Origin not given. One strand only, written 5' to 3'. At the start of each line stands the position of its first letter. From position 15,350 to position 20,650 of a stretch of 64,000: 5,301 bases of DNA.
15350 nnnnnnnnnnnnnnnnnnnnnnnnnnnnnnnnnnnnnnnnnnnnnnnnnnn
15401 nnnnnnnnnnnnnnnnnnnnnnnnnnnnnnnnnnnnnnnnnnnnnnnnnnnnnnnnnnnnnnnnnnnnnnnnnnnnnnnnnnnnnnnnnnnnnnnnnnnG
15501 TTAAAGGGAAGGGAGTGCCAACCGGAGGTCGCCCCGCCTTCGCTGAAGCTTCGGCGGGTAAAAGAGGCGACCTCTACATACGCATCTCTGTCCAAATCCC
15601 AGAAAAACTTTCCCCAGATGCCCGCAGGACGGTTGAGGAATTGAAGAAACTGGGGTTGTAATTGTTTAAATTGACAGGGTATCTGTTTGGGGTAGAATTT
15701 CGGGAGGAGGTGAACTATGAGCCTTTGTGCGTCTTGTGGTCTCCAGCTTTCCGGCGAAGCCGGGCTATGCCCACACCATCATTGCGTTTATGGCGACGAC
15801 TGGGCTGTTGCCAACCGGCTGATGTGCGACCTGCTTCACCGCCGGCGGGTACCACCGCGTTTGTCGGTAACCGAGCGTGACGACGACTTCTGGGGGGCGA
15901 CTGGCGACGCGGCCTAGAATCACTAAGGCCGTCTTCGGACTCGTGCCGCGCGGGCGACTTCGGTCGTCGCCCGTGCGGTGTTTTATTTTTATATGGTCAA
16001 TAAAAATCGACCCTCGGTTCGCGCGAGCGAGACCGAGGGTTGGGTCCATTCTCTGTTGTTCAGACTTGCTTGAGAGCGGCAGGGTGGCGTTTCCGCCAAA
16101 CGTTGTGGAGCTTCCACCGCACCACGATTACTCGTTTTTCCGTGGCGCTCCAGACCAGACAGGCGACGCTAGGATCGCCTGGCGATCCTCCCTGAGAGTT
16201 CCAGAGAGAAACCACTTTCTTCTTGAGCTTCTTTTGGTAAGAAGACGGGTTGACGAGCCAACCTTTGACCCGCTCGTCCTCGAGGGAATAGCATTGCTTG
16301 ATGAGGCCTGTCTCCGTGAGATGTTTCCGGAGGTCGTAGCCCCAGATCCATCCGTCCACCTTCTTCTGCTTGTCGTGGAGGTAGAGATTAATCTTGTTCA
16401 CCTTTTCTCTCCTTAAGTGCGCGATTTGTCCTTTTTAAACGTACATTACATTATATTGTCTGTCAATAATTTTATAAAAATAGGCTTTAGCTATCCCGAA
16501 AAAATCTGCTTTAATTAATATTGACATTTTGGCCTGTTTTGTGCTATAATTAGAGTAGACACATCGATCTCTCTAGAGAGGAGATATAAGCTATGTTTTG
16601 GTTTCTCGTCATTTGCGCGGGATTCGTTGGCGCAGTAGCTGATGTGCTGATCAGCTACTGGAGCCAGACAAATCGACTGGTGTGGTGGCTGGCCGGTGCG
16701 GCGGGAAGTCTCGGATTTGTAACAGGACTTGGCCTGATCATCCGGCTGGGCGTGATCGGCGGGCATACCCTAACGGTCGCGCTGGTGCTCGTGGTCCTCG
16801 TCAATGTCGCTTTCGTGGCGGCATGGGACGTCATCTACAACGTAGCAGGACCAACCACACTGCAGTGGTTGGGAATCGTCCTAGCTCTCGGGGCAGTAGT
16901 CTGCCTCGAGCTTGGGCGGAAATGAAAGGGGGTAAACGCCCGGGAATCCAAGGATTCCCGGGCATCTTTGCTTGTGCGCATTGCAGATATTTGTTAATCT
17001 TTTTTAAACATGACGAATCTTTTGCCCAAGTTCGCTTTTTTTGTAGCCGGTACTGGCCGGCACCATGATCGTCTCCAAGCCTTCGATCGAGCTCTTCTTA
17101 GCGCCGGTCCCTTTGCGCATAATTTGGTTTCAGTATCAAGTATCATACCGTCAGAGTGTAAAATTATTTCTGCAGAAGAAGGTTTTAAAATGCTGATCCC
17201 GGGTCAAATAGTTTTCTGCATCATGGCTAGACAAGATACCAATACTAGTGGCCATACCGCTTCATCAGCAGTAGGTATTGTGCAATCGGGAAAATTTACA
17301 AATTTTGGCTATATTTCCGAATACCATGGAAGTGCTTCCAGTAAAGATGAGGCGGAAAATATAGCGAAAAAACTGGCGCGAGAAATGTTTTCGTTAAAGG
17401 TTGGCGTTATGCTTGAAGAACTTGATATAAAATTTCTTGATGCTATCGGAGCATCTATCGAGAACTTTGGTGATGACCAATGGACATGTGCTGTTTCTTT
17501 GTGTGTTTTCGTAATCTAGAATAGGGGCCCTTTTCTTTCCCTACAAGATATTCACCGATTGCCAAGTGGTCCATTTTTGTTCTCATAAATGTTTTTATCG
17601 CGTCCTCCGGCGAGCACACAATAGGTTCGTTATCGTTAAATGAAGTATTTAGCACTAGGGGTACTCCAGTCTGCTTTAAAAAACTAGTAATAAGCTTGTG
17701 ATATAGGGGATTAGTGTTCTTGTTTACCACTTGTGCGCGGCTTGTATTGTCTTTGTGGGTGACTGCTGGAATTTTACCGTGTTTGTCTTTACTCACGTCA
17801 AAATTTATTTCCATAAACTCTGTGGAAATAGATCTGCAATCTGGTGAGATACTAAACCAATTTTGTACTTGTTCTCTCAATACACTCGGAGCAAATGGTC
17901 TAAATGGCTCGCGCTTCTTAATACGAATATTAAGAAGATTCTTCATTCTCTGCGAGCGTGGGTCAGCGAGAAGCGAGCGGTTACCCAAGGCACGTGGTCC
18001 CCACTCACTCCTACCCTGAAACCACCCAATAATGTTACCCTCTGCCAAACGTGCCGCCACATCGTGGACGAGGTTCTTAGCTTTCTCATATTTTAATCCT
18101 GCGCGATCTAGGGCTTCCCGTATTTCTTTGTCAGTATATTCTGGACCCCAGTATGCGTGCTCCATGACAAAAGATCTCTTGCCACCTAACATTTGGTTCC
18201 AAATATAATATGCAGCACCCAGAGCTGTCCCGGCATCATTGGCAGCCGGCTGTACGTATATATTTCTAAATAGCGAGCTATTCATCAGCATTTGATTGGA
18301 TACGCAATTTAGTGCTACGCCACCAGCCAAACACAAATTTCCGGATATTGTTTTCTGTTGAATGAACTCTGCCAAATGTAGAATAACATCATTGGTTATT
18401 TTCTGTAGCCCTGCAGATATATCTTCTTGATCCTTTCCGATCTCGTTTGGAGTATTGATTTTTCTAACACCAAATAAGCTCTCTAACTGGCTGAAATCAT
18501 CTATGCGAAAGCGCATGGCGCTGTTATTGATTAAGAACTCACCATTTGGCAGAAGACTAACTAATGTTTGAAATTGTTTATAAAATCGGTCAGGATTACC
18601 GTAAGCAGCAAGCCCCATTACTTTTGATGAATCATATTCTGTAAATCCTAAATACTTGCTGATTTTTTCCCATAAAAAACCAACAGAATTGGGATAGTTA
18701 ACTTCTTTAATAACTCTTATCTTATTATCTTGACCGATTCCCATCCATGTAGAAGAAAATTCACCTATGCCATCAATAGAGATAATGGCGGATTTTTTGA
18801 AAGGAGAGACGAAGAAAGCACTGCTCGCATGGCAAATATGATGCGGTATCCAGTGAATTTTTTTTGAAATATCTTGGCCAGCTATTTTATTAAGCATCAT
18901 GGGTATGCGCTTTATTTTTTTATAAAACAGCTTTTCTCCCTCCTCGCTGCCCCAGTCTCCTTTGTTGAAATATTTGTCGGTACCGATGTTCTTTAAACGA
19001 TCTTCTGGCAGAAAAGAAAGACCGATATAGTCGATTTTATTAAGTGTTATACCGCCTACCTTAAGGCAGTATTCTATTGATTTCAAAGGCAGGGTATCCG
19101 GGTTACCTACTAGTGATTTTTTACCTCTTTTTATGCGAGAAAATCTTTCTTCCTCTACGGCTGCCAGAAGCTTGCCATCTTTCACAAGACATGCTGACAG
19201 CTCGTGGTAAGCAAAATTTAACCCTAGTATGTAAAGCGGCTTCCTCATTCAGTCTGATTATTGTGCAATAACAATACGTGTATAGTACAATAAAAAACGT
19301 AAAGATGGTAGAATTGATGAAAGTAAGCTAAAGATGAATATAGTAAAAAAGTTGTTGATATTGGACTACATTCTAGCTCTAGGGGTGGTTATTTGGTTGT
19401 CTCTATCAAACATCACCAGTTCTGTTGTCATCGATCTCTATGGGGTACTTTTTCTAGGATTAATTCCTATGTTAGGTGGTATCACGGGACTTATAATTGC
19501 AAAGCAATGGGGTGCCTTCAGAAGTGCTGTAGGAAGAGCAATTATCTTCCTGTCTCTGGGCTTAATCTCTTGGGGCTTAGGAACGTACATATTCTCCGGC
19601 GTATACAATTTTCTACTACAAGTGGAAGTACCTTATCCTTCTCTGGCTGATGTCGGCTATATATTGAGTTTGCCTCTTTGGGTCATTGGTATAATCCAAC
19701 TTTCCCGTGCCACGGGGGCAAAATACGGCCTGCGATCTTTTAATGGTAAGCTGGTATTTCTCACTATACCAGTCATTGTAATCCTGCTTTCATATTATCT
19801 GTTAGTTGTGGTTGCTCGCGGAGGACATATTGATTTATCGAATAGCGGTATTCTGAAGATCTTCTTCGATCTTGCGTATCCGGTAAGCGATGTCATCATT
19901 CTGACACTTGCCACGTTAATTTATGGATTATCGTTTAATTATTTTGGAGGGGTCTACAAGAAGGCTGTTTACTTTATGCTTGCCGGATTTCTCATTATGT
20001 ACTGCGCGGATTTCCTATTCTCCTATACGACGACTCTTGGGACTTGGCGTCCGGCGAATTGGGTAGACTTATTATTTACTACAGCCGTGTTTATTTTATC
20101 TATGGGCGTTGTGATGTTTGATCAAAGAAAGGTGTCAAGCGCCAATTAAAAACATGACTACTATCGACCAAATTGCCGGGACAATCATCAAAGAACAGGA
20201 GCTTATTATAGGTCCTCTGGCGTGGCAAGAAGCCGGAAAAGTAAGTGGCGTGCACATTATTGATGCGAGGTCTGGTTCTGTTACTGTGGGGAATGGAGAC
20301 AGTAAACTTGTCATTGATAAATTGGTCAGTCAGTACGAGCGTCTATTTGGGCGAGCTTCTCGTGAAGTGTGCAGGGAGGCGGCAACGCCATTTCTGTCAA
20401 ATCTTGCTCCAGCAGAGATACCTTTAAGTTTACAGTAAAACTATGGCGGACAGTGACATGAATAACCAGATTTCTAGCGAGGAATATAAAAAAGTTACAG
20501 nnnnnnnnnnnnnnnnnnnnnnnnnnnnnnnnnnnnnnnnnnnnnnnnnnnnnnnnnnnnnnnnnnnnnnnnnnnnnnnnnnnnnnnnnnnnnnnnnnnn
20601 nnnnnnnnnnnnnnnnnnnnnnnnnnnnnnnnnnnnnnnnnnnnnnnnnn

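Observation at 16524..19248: SMR-like exporter + pyruvoyl arginine decarboxylase (PdaD-like) + NodU/CmcH carbamoyltransferase cluster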

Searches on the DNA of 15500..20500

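Call 6: search_rna_families(source=window, start=15500, end=20500, threshold=evalue, max_evalue=10, show_alignments=3)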
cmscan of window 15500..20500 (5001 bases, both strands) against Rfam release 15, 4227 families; matches with E-value up to 10: 4.
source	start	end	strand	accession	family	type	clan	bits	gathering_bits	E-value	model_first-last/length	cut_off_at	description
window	18361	18400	-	RF00539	snoMe28S-Cm788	Gene; snRNA; snoRNA; CD-box;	-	24.3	45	6.4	1-74/74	no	Small nucleolar RNA Me28S-Cm788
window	18369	18460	+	RF01505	Afu_264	Gene; snRNA; snoRNA; CD-box;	-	19.9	40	1.6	1-103/103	no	A. fumigatus snoRNA Afu_264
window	20256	20294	+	RF01157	sn1185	Gene; snRNA; snoRNA; CD-box;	-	18.1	60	5.9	1-66/66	no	Small nucleolar RNA sn1185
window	18790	18865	+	RF00619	U6atac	Gene; snRNA; splicing;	CL00009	15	33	2.1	1-126/126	no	U6atac minor spliceosomal RNA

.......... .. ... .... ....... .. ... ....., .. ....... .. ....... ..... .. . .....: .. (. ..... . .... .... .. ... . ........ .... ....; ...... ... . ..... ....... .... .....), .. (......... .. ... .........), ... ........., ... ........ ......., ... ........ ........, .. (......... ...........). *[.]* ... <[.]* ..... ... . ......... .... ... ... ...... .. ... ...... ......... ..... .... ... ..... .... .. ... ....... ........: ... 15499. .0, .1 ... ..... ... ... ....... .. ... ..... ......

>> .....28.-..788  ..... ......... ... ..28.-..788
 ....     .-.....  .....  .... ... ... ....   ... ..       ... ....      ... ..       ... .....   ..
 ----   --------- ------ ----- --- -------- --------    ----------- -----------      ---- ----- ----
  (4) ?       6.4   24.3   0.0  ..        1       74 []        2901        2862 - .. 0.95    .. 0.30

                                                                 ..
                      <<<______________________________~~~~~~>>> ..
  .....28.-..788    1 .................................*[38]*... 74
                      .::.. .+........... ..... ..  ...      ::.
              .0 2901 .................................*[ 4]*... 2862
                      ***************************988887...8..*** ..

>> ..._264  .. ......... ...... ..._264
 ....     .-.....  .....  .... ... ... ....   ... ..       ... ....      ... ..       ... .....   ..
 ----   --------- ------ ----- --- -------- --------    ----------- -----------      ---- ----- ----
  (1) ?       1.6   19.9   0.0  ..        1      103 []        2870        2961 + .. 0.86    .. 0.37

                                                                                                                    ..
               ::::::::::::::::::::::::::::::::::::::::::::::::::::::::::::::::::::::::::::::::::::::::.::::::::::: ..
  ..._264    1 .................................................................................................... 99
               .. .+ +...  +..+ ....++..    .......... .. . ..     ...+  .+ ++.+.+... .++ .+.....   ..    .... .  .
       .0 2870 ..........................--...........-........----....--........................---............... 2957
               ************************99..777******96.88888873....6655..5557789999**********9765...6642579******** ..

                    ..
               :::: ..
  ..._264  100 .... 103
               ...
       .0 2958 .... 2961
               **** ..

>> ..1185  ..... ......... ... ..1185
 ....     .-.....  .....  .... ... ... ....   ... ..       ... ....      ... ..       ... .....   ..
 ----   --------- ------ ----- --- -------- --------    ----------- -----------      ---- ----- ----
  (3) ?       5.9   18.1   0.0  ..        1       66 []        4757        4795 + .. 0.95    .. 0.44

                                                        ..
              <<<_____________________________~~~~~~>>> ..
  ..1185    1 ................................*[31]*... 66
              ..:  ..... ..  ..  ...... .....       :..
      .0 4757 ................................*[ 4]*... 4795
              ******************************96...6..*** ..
